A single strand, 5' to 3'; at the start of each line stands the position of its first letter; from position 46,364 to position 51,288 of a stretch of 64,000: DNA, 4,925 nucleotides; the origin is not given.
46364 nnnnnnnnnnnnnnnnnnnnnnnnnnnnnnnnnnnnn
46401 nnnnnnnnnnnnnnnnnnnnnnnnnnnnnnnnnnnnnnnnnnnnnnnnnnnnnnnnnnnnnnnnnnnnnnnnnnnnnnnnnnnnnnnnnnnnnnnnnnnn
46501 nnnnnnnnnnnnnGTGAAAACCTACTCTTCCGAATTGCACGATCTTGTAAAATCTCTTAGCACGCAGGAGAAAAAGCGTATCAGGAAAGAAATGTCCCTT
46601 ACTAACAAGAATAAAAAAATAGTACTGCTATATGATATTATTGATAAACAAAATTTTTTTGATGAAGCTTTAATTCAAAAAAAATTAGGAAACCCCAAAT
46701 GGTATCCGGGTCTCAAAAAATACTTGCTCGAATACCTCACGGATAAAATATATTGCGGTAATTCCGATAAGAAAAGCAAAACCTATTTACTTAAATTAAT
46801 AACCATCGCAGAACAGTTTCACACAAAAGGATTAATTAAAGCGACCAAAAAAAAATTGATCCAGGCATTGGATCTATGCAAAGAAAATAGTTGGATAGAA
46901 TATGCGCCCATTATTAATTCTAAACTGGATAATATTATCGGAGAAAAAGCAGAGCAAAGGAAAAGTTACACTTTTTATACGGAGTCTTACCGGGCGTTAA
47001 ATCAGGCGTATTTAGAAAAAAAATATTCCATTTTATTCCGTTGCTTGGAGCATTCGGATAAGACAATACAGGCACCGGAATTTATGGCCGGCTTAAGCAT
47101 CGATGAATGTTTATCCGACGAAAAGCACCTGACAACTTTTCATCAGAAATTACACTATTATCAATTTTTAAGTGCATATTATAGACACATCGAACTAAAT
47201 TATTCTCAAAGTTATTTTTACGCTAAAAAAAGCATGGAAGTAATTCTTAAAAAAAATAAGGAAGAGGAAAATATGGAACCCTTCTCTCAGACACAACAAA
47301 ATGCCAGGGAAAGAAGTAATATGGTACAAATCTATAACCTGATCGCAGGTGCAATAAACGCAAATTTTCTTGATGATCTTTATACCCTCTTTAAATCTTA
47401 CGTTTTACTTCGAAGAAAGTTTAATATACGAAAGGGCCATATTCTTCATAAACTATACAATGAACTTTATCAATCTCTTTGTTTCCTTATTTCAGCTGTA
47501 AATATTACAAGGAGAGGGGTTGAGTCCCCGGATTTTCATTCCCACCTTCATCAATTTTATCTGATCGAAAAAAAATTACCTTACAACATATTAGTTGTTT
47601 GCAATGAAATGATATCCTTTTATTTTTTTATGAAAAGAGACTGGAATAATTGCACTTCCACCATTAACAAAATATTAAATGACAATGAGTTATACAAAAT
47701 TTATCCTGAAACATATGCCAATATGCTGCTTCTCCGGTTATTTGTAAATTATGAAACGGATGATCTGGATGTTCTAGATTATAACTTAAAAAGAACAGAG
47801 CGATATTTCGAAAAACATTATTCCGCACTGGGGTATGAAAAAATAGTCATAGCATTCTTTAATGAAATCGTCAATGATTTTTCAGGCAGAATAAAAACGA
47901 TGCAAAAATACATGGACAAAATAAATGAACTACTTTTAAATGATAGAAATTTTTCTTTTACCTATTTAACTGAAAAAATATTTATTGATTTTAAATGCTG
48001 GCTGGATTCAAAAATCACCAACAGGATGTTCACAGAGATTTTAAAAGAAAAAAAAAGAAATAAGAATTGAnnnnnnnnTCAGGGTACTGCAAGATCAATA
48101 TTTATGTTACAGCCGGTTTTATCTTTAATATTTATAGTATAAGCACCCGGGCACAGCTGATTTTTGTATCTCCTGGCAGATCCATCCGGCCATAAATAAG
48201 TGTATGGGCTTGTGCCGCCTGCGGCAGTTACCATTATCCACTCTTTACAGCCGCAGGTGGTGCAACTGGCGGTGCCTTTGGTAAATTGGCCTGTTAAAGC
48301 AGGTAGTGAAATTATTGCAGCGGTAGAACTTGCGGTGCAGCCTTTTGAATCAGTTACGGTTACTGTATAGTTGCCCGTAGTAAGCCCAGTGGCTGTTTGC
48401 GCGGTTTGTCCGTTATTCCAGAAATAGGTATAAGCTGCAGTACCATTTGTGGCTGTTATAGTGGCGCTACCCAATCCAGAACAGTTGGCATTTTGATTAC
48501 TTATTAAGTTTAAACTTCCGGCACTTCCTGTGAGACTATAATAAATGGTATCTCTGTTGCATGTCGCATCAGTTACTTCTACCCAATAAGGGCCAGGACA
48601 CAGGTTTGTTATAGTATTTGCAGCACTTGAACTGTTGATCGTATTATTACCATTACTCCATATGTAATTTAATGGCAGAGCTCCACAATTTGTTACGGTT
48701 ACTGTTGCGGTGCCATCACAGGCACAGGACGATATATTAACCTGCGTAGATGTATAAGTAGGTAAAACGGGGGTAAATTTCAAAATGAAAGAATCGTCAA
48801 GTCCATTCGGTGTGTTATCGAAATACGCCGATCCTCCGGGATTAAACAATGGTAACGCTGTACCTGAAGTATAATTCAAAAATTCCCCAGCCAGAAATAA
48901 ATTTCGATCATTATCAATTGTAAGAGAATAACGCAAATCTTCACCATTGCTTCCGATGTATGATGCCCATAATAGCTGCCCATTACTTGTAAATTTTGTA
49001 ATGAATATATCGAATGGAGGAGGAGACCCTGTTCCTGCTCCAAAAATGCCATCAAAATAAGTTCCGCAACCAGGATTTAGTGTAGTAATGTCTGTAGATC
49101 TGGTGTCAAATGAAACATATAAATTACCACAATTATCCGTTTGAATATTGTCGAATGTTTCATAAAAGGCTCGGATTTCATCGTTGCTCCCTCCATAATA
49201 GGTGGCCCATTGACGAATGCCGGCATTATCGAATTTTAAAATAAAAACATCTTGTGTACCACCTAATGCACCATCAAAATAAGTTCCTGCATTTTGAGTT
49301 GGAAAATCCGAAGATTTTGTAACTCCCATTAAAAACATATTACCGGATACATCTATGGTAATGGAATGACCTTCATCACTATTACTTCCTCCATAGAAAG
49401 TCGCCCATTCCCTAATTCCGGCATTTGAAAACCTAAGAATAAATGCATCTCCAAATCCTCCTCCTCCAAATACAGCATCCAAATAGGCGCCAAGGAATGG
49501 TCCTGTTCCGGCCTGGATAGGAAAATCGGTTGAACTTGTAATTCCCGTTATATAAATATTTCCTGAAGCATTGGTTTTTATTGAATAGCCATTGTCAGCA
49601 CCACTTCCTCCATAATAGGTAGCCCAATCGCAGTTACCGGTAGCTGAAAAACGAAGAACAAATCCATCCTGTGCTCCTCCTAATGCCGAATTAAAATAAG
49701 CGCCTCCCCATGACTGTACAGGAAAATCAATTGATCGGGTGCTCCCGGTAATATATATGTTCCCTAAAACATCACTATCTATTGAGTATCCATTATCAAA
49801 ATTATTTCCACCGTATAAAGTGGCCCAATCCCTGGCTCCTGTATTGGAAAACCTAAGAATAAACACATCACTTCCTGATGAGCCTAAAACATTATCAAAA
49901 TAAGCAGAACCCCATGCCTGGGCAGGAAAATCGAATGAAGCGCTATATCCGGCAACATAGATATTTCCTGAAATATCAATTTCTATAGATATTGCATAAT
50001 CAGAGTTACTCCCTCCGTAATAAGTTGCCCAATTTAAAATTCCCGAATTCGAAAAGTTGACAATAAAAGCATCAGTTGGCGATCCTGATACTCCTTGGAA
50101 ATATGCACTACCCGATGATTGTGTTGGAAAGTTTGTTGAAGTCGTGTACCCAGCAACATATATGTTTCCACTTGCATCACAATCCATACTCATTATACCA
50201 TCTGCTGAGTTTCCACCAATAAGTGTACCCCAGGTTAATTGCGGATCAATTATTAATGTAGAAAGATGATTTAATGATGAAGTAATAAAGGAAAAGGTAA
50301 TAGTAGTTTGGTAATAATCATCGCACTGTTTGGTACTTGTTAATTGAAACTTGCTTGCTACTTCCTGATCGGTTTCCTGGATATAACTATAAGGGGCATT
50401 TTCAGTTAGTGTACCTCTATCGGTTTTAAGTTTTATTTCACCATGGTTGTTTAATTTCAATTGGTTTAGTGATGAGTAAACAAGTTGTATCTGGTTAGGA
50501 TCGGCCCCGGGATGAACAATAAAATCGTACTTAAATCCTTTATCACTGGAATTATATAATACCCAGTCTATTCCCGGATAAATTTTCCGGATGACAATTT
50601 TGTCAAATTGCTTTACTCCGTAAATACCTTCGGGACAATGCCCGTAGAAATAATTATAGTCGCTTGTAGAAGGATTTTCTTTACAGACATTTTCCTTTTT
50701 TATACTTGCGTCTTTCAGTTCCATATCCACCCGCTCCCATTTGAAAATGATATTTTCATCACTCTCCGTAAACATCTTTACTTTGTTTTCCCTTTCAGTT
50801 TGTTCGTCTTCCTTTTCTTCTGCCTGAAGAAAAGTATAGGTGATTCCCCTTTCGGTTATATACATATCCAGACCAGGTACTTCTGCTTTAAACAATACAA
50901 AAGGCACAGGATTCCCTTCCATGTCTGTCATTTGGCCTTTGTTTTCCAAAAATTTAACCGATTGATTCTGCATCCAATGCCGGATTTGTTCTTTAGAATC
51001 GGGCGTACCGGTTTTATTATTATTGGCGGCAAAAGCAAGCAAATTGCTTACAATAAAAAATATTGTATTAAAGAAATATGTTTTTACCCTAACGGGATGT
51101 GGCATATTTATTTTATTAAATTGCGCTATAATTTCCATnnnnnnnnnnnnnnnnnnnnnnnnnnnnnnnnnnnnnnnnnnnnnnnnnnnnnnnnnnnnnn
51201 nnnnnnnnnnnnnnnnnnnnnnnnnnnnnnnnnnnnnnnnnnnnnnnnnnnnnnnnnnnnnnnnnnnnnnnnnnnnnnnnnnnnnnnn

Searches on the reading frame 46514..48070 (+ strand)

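Call 10: search_protein_families(library=pfam, proteins=[window:46514-48070:+], max_evalue=0.001)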
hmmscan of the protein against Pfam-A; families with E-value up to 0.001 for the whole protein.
window:46514-48070:+ (518 aa): 0 families

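Call 48: search_protein_families(library=pfam, proteins=[window:46514-48070:+], max_evalue=0.01)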
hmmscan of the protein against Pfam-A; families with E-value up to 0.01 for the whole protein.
window:46514-48070:+ (518 aa): 0 families

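Call 70: search_protein_families(library=ncbifam, proteins=[window:46514-48070:+], max_evalue=0.01)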
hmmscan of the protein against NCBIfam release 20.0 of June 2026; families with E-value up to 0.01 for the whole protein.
window:46514-48070:+ (518 aa): 1 family
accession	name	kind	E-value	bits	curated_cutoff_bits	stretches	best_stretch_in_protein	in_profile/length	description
NF058569.1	BT_2802_fam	domain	6.5e-17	61.7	550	2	368-510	363-502/502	BT2802 family ribose utilization protein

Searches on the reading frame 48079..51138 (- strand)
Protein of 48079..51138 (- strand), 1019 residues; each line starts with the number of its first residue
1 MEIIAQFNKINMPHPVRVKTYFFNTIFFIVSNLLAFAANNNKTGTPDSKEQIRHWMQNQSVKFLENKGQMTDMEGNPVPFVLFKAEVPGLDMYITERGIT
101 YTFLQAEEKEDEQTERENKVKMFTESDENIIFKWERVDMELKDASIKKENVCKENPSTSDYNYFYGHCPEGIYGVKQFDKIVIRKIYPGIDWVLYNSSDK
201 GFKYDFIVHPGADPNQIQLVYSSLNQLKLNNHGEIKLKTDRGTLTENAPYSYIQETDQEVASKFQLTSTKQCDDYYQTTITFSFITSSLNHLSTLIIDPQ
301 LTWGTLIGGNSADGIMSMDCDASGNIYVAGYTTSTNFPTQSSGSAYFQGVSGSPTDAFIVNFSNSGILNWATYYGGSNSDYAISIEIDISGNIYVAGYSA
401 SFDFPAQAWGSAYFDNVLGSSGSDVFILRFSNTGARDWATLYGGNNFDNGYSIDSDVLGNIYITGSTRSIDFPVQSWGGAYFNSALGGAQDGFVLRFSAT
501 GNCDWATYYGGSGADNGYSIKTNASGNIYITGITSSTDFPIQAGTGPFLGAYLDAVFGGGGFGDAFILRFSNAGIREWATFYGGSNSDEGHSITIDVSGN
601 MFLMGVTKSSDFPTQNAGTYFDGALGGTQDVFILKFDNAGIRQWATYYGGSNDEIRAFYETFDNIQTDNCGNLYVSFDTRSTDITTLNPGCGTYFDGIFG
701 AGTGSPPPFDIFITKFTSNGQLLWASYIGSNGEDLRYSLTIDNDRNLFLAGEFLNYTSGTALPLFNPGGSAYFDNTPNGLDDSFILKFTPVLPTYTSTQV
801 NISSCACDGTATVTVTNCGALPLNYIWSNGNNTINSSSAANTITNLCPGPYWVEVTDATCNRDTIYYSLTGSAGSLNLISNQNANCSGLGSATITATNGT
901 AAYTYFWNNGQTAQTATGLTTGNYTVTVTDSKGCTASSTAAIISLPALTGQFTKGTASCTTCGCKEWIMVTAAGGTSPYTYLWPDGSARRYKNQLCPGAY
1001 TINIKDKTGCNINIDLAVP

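Call 10: search_protein_families(library=pfam, proteins=[window:48079-51138:-], max_evalue=0.001)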
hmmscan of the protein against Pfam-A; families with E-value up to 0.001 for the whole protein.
window:48079-51138:- (1019 aa): 3 families
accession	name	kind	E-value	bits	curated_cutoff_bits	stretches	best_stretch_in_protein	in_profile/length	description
PF25778.1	DUF7948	-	1.6e-52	179.1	27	1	63-299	1-213/214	Domain of unknown function (DUF7948)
PF06739.17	SBBP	-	1.5e-29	102.1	20.5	5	370-404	2-37/38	Beta-propeller repeat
PF13573.12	SprB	-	6.1e-06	26.2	28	1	890-912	15-37/37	SprB repeat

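Call 70: search_protein_families(library=ncbifam, proteins=[window:48079-51138:-], max_evalue=0.01)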
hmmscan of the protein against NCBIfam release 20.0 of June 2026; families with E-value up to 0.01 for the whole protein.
window:48079-51138:- (1019 aa): 1 family
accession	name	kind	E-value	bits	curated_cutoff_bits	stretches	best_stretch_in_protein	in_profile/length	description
NF047494.1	Lepto_SBBP_lipo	equivalog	1.5e-29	103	400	2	413-753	151-445/466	SBBP repeat beta-propeller lipoprotein, LipL53 family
